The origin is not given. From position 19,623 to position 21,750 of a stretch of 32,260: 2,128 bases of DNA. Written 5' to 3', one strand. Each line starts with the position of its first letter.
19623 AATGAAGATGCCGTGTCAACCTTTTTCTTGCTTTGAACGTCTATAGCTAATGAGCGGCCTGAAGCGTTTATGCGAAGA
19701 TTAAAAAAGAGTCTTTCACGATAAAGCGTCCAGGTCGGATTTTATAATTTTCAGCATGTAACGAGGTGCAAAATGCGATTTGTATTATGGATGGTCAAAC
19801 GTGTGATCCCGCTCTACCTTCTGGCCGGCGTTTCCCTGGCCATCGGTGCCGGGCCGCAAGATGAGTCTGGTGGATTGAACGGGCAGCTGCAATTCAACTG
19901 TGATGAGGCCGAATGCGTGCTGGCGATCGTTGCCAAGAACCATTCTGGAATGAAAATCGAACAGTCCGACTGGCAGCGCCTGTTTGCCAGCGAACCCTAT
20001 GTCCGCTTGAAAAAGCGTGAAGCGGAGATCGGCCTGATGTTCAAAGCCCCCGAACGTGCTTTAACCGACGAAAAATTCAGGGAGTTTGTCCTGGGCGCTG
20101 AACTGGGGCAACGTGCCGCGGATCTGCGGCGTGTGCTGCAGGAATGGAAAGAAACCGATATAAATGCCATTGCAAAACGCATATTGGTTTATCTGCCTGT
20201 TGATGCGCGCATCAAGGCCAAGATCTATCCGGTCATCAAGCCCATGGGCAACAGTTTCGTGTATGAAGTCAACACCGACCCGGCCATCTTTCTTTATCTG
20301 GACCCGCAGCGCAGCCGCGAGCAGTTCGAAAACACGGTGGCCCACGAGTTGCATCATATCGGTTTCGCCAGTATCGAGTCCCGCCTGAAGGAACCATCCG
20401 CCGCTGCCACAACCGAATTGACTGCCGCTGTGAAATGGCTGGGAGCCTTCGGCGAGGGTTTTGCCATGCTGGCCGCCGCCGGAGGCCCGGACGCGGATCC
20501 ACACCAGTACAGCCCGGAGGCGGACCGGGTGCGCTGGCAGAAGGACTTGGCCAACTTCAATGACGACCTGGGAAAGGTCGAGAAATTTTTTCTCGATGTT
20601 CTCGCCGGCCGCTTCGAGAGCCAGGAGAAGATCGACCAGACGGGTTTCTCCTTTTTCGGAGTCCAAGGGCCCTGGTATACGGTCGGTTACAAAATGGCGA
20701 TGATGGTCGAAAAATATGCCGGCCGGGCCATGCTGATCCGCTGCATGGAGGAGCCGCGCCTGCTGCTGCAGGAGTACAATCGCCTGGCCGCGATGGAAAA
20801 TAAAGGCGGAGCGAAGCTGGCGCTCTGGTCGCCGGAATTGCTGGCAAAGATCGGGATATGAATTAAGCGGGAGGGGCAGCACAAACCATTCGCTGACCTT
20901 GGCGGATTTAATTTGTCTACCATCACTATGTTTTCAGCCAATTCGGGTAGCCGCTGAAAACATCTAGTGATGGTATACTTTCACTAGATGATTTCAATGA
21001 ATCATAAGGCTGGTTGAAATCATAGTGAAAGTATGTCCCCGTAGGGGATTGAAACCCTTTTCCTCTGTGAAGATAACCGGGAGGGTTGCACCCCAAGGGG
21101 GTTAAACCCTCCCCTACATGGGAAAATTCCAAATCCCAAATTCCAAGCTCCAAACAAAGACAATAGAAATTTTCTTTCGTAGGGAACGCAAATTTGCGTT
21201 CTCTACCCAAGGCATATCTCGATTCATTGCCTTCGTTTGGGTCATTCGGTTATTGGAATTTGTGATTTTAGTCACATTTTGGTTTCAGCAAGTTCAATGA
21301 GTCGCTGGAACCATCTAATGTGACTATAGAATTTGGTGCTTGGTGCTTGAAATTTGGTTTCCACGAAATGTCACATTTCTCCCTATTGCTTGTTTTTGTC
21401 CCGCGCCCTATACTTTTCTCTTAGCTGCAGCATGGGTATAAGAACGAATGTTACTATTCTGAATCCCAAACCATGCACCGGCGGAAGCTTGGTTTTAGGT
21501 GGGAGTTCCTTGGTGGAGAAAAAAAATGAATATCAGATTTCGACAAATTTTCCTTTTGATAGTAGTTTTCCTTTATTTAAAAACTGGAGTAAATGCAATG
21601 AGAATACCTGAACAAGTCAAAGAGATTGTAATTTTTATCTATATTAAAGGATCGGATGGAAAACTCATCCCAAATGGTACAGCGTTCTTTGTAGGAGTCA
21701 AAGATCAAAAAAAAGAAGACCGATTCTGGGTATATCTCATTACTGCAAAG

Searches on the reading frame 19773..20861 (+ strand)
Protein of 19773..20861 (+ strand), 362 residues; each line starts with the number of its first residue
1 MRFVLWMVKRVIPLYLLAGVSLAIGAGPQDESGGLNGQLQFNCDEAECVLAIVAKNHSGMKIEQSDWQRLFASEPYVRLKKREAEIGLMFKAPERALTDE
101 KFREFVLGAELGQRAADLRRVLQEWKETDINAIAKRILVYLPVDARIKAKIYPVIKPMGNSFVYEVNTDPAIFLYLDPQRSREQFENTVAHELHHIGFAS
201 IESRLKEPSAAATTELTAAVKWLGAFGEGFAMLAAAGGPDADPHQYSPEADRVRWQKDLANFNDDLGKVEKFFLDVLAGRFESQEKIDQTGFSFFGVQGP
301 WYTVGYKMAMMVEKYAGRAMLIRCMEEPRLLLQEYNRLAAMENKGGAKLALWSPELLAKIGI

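Call 51: search_protein_families(library=pfam, proteins=[window:19773-20861:+], max_evalue=0.001)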
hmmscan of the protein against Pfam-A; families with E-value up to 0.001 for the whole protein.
window:19773-20861:+ (362 aa): 1 family
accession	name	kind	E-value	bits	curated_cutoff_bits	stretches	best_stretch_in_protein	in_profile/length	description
PF18958.6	DUF5700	-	1.2e-32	113.8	25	1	67-343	1-282/283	Putative zinc dependent peptidase (DUF5700)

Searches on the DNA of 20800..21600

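Call 54: search_rna_families(source=window, start=20800, end=21600, threshold=evalue, max_evalue=1)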
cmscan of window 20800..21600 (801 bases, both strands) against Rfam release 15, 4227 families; matches with E-value up to 1: 7.
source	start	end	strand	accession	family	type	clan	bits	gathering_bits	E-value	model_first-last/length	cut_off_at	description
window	20961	21048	+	RF00728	mir-81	Gene; miRNA;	CL00091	24.8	54.5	0.0044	1-89/89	no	mir-81 microRNA precursor family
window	20906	20989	+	RF00962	mir-586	Gene; miRNA;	-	24.3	89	0.014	1-87/87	no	mir-586 microRNA precursor family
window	20961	21048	-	RF00728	mir-81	Gene; miRNA;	CL00091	22.6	54.5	0.02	1-89/89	no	mir-81 microRNA precursor family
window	21133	21333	+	RF01258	snR10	Gene; snRNA; snoRNA; HACA-box;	CL00031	21.2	70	0.025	1-245/245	no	Small nucleolar RNA snR10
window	21040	21118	+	RF02522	Virus_CITE_8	Cis-reg;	-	19.9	80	0.45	1-71/71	no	Pea enation mosaic virus-2 cap-independent translation element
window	21041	21055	+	RF01322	CRISPR-DR9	Gene; CRISPR;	-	17.3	45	0.78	1-37/37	no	CRISPR RNA direct repeat element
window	21122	21348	-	RF02616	SSRC8_2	Gene; sRNA;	-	13.3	72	0.36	1-281/281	no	Streptococcus sRNA 8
